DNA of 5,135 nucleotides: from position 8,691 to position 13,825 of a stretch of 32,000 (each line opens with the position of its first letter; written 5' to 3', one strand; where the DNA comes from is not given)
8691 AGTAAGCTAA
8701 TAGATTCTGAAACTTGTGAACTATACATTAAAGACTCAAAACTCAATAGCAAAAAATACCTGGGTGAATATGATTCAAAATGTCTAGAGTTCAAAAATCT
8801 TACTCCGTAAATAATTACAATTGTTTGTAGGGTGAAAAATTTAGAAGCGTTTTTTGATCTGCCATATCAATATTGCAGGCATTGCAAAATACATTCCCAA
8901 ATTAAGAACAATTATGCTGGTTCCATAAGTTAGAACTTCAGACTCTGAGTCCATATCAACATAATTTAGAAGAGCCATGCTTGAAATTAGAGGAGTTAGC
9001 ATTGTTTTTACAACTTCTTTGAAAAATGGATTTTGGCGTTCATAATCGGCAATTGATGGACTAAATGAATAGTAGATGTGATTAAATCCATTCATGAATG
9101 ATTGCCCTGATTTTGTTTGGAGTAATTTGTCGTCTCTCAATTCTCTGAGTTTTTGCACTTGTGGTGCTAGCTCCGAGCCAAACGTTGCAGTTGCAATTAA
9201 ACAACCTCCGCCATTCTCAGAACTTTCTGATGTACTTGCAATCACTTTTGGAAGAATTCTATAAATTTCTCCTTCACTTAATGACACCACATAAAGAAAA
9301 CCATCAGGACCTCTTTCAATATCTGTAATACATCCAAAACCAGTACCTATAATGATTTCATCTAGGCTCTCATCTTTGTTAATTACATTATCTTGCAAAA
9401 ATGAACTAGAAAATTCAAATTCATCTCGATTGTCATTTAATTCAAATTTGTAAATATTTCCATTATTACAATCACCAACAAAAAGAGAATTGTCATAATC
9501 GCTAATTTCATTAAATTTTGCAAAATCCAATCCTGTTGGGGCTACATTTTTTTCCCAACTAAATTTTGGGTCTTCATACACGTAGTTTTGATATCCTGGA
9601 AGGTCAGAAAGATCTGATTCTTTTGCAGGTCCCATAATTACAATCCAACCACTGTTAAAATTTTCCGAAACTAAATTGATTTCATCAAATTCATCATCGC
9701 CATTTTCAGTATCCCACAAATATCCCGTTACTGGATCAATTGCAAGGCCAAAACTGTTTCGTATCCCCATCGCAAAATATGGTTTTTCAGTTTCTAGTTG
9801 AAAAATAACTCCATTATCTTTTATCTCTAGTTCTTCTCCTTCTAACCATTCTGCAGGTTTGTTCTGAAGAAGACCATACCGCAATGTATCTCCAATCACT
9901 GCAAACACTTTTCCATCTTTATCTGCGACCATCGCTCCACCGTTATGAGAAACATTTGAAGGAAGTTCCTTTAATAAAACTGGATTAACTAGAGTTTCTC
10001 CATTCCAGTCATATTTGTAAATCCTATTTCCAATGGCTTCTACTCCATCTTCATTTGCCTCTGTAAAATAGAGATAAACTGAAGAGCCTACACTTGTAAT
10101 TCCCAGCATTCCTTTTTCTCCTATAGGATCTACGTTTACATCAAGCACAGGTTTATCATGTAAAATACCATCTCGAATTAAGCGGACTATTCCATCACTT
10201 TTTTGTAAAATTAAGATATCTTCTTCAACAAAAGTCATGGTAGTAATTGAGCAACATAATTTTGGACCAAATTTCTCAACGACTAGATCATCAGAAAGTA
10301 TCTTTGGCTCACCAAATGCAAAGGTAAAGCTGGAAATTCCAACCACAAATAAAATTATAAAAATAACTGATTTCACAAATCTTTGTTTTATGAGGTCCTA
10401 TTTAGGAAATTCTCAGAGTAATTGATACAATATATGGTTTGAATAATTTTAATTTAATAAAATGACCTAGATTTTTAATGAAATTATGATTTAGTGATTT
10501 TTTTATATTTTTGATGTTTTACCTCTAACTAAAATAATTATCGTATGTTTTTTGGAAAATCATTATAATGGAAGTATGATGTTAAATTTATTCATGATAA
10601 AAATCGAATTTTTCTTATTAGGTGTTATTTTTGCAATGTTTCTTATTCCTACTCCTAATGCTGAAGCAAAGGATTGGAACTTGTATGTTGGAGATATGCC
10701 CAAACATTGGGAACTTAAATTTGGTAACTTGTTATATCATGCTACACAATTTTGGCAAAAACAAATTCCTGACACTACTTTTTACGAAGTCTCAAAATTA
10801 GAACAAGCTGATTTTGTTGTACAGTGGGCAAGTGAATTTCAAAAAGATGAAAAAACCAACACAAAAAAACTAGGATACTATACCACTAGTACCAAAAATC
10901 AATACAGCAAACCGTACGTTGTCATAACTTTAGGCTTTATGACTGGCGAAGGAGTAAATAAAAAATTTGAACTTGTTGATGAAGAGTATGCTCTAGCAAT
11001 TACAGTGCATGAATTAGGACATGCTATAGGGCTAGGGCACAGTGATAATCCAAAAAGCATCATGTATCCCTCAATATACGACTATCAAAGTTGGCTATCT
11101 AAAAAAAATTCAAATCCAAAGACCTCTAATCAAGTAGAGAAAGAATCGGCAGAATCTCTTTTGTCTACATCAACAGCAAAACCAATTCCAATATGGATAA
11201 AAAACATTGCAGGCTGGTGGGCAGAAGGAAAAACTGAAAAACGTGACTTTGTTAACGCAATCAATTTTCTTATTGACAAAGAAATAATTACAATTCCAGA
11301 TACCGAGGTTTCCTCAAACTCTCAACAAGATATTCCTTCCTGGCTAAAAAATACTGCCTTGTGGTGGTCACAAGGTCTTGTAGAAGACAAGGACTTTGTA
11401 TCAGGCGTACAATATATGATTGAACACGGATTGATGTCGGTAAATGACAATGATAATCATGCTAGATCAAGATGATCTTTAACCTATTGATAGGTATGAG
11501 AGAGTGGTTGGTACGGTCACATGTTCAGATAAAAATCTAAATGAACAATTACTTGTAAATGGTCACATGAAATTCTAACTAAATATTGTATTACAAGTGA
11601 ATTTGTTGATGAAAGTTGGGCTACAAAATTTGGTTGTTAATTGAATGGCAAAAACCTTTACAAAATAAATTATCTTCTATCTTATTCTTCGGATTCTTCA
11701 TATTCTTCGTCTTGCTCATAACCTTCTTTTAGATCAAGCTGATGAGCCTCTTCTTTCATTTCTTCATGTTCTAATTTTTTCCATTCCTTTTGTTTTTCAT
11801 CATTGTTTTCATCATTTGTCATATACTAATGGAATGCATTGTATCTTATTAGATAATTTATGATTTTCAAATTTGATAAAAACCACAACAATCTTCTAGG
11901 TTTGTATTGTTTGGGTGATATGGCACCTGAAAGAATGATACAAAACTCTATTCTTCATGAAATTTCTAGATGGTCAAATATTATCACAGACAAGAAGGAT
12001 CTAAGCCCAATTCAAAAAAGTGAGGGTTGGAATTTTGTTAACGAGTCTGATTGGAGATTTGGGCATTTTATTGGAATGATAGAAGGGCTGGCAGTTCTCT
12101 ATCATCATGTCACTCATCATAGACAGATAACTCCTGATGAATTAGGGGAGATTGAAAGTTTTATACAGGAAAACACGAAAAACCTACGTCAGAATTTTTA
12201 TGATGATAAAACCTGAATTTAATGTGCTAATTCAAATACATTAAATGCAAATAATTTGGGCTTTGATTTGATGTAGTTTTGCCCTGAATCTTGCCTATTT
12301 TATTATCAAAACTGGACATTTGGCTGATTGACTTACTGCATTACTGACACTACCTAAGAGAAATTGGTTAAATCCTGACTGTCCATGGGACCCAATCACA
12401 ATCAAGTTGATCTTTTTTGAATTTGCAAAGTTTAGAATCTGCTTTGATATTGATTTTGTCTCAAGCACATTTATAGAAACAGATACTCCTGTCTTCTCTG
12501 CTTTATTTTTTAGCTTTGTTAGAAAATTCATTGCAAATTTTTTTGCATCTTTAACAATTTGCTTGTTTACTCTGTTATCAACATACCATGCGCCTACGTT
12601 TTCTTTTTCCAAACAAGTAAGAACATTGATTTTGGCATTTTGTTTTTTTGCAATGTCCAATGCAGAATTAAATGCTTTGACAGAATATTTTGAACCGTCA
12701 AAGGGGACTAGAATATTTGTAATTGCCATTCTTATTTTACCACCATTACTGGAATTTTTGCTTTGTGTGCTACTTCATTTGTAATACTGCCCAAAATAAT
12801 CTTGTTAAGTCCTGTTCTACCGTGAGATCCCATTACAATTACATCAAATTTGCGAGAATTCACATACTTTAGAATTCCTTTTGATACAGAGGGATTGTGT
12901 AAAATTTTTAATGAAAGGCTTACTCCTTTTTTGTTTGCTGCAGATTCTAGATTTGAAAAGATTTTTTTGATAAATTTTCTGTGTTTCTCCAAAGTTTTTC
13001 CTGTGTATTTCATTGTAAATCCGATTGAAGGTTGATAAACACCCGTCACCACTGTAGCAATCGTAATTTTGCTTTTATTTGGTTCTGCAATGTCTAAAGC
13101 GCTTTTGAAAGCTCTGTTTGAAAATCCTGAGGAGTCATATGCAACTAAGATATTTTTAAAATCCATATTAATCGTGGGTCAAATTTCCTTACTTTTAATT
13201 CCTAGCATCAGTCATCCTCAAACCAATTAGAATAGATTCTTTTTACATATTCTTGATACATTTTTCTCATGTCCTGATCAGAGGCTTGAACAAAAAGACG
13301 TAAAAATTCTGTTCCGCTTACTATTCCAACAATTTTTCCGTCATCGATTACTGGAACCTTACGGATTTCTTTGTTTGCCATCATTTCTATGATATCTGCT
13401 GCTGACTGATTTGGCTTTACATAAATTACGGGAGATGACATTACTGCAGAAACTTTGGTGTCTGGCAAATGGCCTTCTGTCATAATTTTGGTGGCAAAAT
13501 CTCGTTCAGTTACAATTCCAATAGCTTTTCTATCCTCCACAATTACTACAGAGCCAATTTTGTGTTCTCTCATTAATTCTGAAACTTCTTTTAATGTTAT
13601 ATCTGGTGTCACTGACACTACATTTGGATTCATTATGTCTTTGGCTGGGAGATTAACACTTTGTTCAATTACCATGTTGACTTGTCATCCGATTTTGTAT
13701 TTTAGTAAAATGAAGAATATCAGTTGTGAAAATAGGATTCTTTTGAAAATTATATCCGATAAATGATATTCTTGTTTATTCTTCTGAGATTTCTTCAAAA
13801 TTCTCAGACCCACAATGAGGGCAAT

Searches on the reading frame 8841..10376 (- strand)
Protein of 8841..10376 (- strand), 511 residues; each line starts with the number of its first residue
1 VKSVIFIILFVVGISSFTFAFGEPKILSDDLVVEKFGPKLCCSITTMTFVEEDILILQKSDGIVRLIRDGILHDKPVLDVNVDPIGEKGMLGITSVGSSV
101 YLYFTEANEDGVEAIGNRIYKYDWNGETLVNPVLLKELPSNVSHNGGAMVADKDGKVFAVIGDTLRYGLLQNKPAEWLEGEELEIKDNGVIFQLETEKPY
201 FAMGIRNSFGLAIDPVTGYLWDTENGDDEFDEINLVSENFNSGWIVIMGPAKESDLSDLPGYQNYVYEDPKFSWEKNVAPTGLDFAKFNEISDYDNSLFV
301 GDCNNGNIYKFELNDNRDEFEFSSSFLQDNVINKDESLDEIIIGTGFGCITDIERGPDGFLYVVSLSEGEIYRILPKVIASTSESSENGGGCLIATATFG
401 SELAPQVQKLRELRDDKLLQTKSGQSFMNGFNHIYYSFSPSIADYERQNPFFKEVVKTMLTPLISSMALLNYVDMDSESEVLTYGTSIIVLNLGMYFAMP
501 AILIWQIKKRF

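Call 9: search_protein_families(library=pfam, proteins=[window:8841-10376:-], max_evalue=0.01)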
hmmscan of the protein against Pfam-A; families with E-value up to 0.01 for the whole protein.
window:8841-10376:- (511 aa): 1 family
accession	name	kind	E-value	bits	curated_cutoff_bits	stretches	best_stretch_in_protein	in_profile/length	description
PF07995.17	GSDH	-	1.1e-32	114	25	1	47-373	7-332/332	Glucose / Sorbosone dehydrogenase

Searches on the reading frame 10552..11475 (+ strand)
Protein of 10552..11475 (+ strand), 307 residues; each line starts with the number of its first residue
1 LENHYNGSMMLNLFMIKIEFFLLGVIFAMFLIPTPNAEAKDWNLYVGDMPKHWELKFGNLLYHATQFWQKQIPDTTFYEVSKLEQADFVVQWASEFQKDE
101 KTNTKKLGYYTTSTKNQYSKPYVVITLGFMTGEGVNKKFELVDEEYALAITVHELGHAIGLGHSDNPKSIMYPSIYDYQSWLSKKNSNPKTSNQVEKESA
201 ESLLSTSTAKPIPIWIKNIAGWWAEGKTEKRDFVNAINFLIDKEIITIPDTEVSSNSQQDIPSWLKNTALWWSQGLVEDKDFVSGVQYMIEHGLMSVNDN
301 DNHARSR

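Call 9: search_protein_families(library=pfam, proteins=[window:10552-11475:+], max_evalue=0.01)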
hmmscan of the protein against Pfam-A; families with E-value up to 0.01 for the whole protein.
window:10552-11475:+ (307 aa): 2 families
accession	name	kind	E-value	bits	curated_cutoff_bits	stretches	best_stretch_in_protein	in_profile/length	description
PF00413.30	Peptidase_M10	-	1.1e-11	45.3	24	1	60-176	26-137/159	Matrixin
PF13688.12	Reprolysin_5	-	0.0027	18.4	27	1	96-205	83-185/196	Metallo-peptidase family M12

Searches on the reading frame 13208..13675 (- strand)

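Call 9: search_protein_families(library=pfam, proteins=[window:13208-13675:-], max_evalue=0.01)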
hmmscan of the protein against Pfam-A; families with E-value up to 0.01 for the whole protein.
window:13208-13675:- (155 aa): 1 family
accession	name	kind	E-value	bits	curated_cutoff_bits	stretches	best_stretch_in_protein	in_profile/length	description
PF00571.33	CBS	-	3e-31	107.9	24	2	11-64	1-55/57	CBS domain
